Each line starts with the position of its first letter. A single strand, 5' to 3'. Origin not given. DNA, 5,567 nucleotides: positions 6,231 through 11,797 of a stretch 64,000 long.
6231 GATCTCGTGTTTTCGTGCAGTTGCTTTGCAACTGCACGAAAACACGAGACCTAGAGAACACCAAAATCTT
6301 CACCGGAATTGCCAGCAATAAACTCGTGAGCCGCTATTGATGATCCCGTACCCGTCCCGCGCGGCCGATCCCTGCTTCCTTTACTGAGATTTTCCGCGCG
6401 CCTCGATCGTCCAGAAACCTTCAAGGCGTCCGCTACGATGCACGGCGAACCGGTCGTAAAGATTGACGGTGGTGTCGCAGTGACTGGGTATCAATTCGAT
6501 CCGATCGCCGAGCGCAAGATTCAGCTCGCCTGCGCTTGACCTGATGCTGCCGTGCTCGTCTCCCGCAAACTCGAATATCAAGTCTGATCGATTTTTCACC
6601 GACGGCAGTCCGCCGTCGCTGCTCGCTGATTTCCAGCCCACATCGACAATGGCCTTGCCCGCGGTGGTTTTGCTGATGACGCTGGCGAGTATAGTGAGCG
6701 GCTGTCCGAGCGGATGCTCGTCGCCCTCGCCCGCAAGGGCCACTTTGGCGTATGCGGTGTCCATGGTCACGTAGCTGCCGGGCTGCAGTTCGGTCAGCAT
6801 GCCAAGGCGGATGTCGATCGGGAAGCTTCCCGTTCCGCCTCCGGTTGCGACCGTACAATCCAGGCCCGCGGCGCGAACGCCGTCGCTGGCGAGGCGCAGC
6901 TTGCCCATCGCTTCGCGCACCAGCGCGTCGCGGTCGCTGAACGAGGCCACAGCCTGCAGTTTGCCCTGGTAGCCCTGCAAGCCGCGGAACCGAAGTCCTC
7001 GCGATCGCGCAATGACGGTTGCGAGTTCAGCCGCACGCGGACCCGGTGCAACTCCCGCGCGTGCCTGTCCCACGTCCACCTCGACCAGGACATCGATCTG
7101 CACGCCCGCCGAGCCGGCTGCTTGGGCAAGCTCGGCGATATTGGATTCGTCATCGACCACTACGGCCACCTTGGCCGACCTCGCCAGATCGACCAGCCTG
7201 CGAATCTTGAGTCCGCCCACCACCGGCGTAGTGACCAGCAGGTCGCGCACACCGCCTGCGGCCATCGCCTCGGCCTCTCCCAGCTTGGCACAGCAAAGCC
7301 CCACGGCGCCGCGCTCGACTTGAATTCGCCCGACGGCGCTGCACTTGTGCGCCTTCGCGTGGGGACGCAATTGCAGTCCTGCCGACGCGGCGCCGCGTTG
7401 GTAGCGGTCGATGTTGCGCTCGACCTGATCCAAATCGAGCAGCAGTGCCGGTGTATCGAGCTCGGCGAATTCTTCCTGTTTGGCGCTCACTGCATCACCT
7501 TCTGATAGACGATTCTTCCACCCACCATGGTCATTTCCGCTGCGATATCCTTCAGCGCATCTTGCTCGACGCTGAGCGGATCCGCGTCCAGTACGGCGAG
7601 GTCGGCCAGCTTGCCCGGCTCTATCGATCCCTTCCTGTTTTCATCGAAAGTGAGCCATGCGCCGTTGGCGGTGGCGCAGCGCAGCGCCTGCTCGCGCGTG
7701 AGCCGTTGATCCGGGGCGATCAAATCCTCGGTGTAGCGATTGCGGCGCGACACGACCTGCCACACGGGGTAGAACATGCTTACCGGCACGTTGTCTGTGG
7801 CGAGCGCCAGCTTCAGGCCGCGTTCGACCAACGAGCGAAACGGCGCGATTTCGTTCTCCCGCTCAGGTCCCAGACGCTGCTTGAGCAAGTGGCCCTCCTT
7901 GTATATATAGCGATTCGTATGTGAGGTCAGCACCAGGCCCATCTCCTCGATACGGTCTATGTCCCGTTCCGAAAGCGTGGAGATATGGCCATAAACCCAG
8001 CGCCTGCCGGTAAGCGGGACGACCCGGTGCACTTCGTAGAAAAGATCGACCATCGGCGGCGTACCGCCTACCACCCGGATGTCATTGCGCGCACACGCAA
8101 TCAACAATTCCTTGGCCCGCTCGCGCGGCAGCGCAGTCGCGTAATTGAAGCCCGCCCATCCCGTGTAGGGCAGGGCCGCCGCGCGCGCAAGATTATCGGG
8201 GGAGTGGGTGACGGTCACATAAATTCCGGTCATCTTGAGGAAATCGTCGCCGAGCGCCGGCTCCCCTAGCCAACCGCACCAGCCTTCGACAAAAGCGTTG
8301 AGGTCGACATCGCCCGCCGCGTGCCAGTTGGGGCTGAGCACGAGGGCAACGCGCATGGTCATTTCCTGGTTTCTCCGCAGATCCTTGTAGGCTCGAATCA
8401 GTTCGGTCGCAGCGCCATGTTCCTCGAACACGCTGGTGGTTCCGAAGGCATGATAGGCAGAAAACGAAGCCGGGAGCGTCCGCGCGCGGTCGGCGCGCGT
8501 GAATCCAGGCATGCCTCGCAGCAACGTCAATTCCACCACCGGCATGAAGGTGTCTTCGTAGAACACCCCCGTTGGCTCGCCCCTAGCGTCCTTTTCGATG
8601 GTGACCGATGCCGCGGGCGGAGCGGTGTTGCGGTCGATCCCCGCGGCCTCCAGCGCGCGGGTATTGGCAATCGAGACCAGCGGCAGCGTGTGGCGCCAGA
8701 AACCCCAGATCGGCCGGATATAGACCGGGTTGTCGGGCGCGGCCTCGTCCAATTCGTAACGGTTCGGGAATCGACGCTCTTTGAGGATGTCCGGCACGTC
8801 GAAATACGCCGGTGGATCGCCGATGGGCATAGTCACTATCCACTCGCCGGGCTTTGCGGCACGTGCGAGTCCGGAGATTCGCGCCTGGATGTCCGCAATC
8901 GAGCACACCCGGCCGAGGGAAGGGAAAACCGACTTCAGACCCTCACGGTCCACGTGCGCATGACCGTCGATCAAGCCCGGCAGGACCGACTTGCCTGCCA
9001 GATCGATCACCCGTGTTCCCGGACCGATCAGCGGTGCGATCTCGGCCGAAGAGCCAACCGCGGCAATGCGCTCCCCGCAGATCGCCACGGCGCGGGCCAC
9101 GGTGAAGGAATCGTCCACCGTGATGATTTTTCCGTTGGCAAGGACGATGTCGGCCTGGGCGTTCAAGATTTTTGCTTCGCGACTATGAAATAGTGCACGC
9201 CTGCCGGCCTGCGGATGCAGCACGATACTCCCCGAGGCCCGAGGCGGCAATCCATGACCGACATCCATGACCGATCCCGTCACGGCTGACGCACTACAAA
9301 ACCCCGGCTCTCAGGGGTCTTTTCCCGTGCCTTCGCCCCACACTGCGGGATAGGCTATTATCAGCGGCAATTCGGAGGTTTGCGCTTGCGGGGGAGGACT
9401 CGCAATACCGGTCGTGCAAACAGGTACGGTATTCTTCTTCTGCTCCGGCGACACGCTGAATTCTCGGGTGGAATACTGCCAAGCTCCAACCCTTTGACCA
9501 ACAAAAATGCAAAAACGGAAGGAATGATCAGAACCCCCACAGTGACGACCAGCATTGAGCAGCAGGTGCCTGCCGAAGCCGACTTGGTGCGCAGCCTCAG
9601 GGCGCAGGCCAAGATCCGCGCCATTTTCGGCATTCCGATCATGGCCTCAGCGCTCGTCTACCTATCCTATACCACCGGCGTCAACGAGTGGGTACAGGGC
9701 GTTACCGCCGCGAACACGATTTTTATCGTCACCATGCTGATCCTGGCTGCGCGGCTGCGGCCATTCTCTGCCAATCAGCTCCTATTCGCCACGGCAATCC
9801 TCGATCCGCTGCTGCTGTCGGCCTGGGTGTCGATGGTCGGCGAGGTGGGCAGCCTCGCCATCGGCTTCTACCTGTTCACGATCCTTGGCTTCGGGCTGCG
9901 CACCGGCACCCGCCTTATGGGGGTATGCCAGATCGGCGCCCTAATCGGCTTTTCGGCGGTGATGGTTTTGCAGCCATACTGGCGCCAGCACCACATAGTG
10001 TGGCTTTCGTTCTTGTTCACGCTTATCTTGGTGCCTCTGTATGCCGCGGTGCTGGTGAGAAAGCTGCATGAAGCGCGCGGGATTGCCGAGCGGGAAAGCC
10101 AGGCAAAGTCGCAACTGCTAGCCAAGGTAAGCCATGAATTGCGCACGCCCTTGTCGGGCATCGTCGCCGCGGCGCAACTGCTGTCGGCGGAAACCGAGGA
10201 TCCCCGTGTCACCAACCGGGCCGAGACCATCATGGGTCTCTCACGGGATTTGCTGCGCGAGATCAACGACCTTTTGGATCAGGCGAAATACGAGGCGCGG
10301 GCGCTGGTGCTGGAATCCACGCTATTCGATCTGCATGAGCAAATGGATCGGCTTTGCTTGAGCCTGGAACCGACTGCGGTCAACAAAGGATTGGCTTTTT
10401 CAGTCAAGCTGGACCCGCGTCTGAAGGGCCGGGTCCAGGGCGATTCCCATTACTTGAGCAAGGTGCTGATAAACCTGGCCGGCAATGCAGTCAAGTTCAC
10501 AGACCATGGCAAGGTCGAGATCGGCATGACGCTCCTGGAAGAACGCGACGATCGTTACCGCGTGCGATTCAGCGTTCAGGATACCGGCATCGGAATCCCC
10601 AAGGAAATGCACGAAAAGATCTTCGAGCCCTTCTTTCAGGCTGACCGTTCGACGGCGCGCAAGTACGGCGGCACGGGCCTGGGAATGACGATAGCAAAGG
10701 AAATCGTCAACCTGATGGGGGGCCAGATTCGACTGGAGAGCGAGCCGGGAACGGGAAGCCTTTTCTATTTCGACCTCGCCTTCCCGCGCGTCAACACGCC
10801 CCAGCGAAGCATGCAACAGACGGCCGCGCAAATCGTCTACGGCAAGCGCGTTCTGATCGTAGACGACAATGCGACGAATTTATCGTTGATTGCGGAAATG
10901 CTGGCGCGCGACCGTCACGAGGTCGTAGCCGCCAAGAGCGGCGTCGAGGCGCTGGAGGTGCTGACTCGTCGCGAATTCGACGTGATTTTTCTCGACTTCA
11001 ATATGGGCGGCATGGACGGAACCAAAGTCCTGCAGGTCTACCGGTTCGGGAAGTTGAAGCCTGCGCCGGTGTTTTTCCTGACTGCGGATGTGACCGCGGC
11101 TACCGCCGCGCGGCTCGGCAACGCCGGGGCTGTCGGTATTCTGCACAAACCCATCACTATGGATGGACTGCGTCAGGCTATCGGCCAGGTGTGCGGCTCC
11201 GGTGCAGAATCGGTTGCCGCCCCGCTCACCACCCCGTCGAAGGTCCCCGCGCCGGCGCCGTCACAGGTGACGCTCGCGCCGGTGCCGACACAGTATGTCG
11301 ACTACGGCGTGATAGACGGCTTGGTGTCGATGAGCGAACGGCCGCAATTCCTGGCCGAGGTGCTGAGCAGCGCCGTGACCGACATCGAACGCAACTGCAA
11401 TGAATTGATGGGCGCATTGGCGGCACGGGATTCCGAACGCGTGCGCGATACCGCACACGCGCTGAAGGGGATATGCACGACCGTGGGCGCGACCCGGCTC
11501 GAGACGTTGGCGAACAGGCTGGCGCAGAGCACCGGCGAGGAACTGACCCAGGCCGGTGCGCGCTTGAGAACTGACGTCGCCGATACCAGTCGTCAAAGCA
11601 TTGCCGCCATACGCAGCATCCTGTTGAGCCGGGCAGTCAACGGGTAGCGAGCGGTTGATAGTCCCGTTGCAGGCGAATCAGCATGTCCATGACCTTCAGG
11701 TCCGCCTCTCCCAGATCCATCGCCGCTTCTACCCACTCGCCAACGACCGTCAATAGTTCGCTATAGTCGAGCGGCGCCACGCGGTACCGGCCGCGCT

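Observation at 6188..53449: R2: a seven-copy ~140-nt intergenic element with conserved flanks and a hairpin maintained by compensatory changes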

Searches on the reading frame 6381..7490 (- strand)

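Call 8: search_protein_families(library=pfam, proteins=[window:6381-7490:-])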
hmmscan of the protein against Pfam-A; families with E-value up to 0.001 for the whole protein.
window:6381-7490:- (369 aa): 2 families
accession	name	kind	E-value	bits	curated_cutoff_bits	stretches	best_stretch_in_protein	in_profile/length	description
PF01168.26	Ala_racemase_N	-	5.4e-22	79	24.1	1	19-244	2-218/220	Alanine racemase, N-terminal domain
PF14031.13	D-ser_dehydrat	-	7.5e-19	68.6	22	1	265-350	2-96/97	Putative serine dehydratase domain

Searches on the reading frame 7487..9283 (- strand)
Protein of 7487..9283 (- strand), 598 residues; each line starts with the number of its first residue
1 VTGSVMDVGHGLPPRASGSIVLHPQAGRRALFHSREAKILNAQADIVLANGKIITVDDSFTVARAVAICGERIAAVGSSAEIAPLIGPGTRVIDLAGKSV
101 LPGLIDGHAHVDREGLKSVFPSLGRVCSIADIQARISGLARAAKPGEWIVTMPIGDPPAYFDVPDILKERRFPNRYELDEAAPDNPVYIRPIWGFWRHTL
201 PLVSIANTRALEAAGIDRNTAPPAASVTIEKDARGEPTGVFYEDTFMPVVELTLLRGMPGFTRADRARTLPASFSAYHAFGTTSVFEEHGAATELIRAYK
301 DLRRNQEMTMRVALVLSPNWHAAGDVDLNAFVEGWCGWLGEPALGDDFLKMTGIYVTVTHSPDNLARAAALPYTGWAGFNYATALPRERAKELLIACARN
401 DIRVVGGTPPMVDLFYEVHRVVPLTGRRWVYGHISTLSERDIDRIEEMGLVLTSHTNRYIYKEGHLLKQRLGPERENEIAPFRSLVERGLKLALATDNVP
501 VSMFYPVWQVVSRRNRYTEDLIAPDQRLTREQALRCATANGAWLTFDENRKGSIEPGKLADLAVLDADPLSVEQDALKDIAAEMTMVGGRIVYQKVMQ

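Call 73: search_protein_families(library=pfam, proteins=[window:7487-9283:-], max_evalue=0.00001)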
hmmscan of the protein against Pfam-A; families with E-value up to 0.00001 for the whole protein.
window:7487-9283:- (598 aa): 2 families
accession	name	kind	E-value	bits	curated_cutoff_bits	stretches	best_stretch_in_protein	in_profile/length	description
PF07969.17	Amidohydro_3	-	1.6e-66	226.1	29.7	1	91-593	1-472/472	Amidohydrolase family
PF01979.26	Amidohydro_1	-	6.2e-15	55.7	25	1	475-592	228-345/345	Amidohydrolase family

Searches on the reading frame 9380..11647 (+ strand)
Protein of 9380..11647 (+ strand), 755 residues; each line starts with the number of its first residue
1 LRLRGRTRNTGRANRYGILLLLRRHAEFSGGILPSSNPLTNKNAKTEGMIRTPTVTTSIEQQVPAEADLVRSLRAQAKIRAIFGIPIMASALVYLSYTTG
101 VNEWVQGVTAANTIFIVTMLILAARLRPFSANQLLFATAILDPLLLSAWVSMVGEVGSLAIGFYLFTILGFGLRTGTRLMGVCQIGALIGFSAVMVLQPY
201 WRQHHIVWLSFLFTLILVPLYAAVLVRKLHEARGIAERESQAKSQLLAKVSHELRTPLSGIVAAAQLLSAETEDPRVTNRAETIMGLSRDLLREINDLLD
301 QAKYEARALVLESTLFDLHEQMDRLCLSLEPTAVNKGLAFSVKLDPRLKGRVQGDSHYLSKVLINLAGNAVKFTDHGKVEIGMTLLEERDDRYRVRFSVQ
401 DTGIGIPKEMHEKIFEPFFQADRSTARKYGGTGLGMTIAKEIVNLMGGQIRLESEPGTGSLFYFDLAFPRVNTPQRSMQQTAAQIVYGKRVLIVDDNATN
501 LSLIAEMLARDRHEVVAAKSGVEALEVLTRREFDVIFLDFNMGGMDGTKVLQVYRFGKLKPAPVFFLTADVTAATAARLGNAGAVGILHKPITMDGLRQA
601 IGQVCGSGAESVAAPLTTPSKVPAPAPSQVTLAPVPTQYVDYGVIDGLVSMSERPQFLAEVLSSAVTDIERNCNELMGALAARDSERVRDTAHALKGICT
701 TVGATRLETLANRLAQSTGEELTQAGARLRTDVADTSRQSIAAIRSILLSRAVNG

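Call 73: search_protein_families(library=pfam, proteins=[window:9380-11647:+], max_evalue=0.00001)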
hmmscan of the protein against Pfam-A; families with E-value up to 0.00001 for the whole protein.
window:9380-11647:+ (755 aa): 4 families
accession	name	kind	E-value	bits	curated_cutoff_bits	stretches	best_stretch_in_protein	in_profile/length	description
PF02518.31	HATPase_c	-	1.6e-28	99.8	26.4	1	354-468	1-109/111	Histidine kinase-, DNA gyrase B-, and HSP90-like ATPase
PF00072.30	Response_reg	-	3.6e-22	79.1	30.2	1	491-601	1-110/111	Response regulator receiver domain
PF00512.31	HisKA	-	2.8e-13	50.1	26.9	1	242-306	1-65/66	His Kinase A (phospho-acceptor) domain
PF01627.28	Hpt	-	5.5e-07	30.2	24.6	1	661-731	2-76/84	Hpt domain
